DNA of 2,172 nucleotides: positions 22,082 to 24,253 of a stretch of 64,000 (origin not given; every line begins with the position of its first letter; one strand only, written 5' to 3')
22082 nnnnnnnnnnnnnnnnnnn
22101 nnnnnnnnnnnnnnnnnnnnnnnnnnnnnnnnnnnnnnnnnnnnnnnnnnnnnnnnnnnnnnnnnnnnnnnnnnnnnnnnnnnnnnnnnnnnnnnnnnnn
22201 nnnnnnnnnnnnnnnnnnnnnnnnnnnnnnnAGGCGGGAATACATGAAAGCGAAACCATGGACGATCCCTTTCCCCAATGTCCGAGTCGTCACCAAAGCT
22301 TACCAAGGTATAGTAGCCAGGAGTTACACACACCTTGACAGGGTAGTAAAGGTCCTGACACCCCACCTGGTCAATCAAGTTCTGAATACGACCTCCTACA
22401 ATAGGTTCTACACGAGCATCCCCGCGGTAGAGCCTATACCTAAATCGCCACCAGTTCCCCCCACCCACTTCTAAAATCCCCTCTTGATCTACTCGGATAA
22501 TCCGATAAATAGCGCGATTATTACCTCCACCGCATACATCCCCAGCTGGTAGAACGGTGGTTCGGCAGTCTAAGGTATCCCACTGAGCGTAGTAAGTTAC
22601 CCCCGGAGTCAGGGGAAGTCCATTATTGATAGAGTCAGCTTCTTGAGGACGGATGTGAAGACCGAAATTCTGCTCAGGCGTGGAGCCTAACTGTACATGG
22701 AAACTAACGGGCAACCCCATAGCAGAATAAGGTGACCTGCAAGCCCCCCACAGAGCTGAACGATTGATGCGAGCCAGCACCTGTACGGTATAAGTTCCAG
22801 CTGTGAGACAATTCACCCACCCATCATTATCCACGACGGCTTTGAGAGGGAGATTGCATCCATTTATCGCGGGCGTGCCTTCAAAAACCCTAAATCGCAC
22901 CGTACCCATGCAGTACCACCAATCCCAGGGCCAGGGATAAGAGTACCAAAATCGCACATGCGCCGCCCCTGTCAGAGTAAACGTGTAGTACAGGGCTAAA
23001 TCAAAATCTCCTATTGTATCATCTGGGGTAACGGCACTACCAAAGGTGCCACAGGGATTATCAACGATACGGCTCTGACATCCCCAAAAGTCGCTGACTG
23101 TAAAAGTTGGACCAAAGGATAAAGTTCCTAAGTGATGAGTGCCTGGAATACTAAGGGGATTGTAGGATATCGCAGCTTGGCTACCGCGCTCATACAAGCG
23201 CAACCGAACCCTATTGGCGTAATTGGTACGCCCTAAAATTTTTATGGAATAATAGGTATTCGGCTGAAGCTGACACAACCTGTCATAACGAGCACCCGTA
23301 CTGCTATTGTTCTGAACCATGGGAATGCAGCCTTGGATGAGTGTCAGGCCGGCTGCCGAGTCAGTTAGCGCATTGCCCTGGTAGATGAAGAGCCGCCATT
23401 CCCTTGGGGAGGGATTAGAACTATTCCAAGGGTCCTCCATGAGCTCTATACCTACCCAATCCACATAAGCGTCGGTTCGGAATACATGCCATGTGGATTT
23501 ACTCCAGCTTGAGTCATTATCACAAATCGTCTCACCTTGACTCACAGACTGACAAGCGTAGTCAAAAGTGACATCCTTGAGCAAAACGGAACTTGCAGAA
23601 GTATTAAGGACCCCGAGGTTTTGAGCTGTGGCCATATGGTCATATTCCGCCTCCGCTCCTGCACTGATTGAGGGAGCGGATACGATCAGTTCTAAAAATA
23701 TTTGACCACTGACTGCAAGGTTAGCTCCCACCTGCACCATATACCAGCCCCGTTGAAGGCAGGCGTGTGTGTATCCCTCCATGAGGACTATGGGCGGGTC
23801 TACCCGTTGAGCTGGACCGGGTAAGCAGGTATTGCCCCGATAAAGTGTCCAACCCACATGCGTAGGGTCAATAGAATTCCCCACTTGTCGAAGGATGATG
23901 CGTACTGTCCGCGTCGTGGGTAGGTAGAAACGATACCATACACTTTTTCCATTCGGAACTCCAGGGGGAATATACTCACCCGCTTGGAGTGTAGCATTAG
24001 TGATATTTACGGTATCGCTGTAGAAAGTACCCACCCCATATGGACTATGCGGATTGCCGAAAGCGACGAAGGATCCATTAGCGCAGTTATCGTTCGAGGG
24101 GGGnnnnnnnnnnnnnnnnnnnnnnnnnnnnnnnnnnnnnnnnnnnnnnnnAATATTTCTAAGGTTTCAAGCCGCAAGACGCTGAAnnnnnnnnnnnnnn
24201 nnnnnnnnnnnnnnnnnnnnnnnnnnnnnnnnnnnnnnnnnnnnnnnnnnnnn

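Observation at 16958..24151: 2397-aa T9SS-secreted surface protein with PKD and discoidin-like domains, an unrecognised GGPYDG repeat array, and a degenerate modular N-terminal 1500 aa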

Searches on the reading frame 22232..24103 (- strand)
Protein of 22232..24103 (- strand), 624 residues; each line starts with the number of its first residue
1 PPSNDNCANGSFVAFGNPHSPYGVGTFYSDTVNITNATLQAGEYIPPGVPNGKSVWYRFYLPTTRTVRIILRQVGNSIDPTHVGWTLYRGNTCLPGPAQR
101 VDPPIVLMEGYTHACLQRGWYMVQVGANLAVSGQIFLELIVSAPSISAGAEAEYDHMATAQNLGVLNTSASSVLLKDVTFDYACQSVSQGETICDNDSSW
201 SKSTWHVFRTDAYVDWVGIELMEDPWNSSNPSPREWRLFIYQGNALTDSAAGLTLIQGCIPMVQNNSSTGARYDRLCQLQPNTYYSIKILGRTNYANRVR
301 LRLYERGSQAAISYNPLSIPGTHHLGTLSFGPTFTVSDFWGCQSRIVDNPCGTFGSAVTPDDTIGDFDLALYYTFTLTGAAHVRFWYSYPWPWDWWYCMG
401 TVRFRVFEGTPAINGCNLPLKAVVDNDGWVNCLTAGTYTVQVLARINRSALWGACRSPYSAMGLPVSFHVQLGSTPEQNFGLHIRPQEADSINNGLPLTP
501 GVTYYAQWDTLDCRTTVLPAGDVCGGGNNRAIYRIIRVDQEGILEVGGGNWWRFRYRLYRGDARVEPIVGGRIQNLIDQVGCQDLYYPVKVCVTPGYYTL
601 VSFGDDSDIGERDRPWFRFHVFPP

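Call 39: predict_structure(alignment_id=A2)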
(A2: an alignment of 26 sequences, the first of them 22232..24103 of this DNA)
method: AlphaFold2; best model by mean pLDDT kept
length: 624 residues; sequences in the alignment: 26
mean_pLDDT: 88.4   pTM: 0.73
mean pLDDT of the five models: 88.4, 87.6, 87.3, 86.7, 85.2
residues with pLDDT >= 90: 358; 70-90: 227; 50-70: 36; < 50: 3
segments of 3 or more residues with pLDDT < 50: none
pLDDT, mean of each block of 10 residues (from residue 1): 68 71 83 87 86 91 87 84 90 87 71 86 91 90 76 67 85 88 78 80 90 93 91 93 85 89 93 94 94 88 92 95 95 94 93 84 92 95 90 61 96 92 94 94 92 76 92 86 90 96 96 90 90 97 95 95 95 95 94 97 91 96 83
secondary structure, 60 per line:
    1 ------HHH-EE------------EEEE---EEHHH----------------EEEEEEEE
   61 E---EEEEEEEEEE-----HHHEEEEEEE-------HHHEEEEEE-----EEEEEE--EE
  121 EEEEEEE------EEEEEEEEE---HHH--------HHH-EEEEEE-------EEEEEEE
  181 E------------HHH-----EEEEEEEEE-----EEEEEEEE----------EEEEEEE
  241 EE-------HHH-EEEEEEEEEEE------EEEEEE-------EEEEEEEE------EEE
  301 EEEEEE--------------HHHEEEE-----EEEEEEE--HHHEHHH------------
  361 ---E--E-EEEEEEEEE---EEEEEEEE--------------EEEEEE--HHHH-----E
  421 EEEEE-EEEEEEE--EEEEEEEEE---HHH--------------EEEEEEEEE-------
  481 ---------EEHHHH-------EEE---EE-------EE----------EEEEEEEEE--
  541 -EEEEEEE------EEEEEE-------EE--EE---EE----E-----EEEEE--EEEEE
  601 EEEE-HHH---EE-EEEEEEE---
elements in order: E25-28 E53-61 E65-74 E83-89 E100-105 E111-116 E119-127 E134-142 E161-166 E174-181 E202-210 E216-223 E234-242 E254-264 E271-276 E284-291 E298-306 E324-327 E333-339 E369-377 E381-388 E403-408 H411-414 E420-425 E427-433 E436-444 E465-473 H492-495 E503-505 E530-538 E542-548 E555-560 E589-593 E596-604 E615-621
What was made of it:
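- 19802..24103 (-): Nine tandem PPC / collagen-binding-domain-like beta-sandwich modules. M1 is aa 17-162, M2 163-325, M3 326-490, M4 491-640, M5 641-805, M6 806-950, M7 951-1145, M8 1146-1308 and M9 1309-1450. Each starts with an (N/Y)D(N/H)xxxA-type segment and carries a [WY]Y.F motif and a G.Y[TY].V motif. AlphaFold2 of aa 17-640 gives pLDDT 88.4 and is all-beta (call 39).
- The AlphaFold2 model of aa 17-640 has pLDDT 88.4 and pTM 0.73 (call 39).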

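Call 41: fold_search(model_id=the predicted structure, library=pdb)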
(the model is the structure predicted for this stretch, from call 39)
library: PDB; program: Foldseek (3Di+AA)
matches with E <= 10: 1722; with E <= 0.001: 158
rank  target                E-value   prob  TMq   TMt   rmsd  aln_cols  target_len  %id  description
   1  2qql_A                1.5e-14  1.00  0.14  0.15  37.0       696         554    9  Neuropilin-2 a1a2b1b2 Domains in Complex with a Semaphorin-Blocking Fab (released 2007-11-20)
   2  4gz9_A                1.0e-13  1.00  0.16  0.17  31.8       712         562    9  Mouse Neuropilin-1, extracellular domains 1-4 (a1a2b1b2) (released 2012-10-17)
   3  2qqk_A                4.3e-13  1.00  0.15  0.16  35.4       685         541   10  Neuropilin-2 a1a2b1b2 Domains in Complex with a Semaphorin-Blocking Fab (released 2007-11-20)
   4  3kq4_B                1.3e-12  1.00  0.13  0.17  29.4       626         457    9  Structure of Intrinsic Factor-Cobalamin bound to its receptor Cubilin (released 2010-03-09)
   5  7m0r_E                1.7e-11  1.00  0.15  0.18  32.0       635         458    7  Cryo-EM structure of the Sema3A/PlexinA4/Neuropilin 1 complex (released 2021-05-05)
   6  3a7q_A                2.9e-10  1.00  0.16  0.15  20.8       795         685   10  Structural basis for specific recognition of reelin by its receptors (released 2010-03-23)
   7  8h3u_A                4.5e-10  1.00  0.12  0.12  20.8       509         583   12  Inhibitor-bound EP, polyA model (released 2022-11-23)
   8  8ziy_A                9.6e-10  1.00  0.15  0.15  23.9       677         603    9  trypsinogen-EP-E574A (released 2025-05-21)
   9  2e26_A                1.0e-09  1.00  0.16  0.15  22.6       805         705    9  Crystal structure of two repeat fragment of reelin (released 2007-05-22)
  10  5x7o_A                1.4e-09  1.00  0.14  0.08  31.0       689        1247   10  Crystal structure of Paenibacillus sp. 598K alpha-1,6-glucosyltransferase (released 2017-07-26)
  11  2qqm_A                4.3e-09  1.00  0.14  0.19  29.6       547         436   10  Crystal Structure of the a2b1b2 Domains from Human Neuropilin-1 (released 2007-11-20)
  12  8zj4_A                1.0e-08  1.00  0.17  0.18  19.2       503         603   10  trypsinogen-EP-N619A (released 2025-05-21)
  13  2qqo_B                1.1e-08  1.00  0.14  0.18  25.8       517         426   11  Crystal Structure of the a2b1b2 Domains from Human Neuropilin-2 (released 2007-11-20)
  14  8ivw_D                1.3e-08  1.00  0.13  0.18  25.9       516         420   11  Crystal structure of NRP2 in complex with aNRP2-10 Fab fragment (released 2023-07-12)
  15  8ivw_A                2.9e-08  1.00  0.14  0.19  26.1       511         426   11  Crystal structure of NRP2 in complex with aNRP2-10 Fab fragment (released 2023-07-12)
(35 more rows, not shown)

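Call 67: find_related_loci(query=A2, collection=genome_contigs, flank=6000)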
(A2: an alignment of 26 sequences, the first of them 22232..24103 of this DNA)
Query A2 (624 aa) in genome_contigs; peptide patterns used: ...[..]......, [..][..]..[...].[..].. (x = any residue, [..] = any of these).
64 stretches matched a pattern; 53 encode a relative of the query (tblastn E <= 1e-3); 49 distinct loci.
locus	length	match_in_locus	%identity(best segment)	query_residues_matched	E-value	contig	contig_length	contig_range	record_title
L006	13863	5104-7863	85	1-624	0e+0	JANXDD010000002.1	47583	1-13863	MAG: Bacteroidia bacterium isolate SKYB95 NODE_2_length_47583_cov_4.525071, whole genome shotgun sequence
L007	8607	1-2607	90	52-624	0e+0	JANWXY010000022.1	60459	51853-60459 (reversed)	MAG: Bacteroidia bacterium isolate SKYG57 k141_416843, whole genome shotgun sequence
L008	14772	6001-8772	82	2-624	0e+0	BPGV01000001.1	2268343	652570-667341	MAG: Bacteroidia bacterium KatS3mg025 DNA, contig_684, whole genome shotgun sequence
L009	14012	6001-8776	81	1-624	0e+0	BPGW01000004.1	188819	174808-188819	MAG: Bacteroidia bacterium KatS3mg026 DNA, contig_18879, whole genome shotgun sequence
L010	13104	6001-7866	76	1-624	0e+0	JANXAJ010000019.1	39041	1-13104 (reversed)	MAG: Bacteroidia bacterium isolate SKYB116 NODE_19_length_39041_cov_6.653603, whole genome shotgun sequence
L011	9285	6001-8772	84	2-623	0e+0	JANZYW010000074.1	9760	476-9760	MAG: Bacteroidia bacterium isolate SKW103 NODE_74_length_9760_cov_3.959207, whole genome shotgun sequence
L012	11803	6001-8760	68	2-623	0e+0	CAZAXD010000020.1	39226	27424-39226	MAG TPA_asm: uncultured Sphingobacterium sp. isolate binchicken_co30_158 genome assembly, contig: NODE_939_length_39226_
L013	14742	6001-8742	54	2-623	0e+0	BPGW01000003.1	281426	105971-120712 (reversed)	MAG: Bacteroidia bacterium KatS3mg026 DNA, contig_17246, whole genome shotgun sequence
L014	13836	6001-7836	45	2-624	4e-165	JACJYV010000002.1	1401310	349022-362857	MAG: Bacteroidia bacterium isolate HK-STAS-BACT-47 HK-STAS-BACT-47_2, whole genome shotgun sequence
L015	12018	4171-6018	43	2-624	3e-147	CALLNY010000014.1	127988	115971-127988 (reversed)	MAG: uncultured Bacteroidia bacterium isolate R1_Bin_METABAT__110_1 genome assembly, contig: c_000000318910, whole genom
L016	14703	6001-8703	42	2-624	7e-146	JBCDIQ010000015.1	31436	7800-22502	MAG: Bacteroidota bacterium isolate P01_H01_bin.183 k141_260336_length_31436_cov_9.0000, whole genome shotgun sequence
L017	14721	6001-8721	40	4-624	4e-143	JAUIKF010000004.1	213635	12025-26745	MAG: Bacteroidia bacterium isolate Co_bin.347 NODE_635_length_213635_cov_7.157971, whole genome shotgun sequence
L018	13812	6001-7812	40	2-623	1e-128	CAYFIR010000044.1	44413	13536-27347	MAG TPA_asm: uncultured Bacteroidia bacterium isolate ERP003628_co2_62 genome assembly, contig: NODE_582_length_44413_co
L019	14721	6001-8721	39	2-624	2e-125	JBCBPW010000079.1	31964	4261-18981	MAG: Bacteroidota bacterium isolate J06634_3 NODE_79_length_31964_cov_13.724496, whole genome shotgun sequence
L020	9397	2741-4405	40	2-580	2e-120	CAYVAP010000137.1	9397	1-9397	MAG TPA_asm: uncultured Bacteroidia bacterium isolate SRP141376_co5_78 genome assembly, contig: NODE_17848_length_9397_c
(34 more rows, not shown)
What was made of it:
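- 19802..24103 (-): The modules are co-linear and conserved at 27-90% identity in 49 GTDB loci (call 67).
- The family keeps full length and module order in 49 species-level genomes across Bacteroidia (call 67), which argues for a specific conserved role. All carriers are uncultured MAGs (call 67).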

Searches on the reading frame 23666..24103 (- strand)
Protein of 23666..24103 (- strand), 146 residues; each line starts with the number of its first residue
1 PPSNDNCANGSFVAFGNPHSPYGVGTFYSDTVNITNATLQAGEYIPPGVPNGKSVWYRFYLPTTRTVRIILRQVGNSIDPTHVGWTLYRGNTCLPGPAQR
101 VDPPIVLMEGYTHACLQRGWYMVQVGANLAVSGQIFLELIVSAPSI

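Call 29: search_solved_structures(query=A1, max_evalue=10, show_alignments=2)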
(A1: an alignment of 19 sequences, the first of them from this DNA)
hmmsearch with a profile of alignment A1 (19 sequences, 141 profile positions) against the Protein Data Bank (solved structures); distinct sequences matched with E-value up to 10: 1.
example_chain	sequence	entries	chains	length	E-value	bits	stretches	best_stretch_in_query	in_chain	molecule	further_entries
5eks_A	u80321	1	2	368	1.6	11.6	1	103-128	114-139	3-dehydroquinate synthase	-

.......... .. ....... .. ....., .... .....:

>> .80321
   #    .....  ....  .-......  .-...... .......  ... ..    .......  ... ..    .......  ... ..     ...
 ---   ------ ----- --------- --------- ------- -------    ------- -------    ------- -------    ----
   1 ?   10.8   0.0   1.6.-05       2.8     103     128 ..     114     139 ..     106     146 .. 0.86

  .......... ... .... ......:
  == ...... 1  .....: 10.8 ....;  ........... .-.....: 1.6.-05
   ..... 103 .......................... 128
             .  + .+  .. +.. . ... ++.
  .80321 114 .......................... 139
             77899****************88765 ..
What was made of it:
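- On PPC / collagen-binding domain (PF04151): A module 1 profile finds no PDB sequence (call 29).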
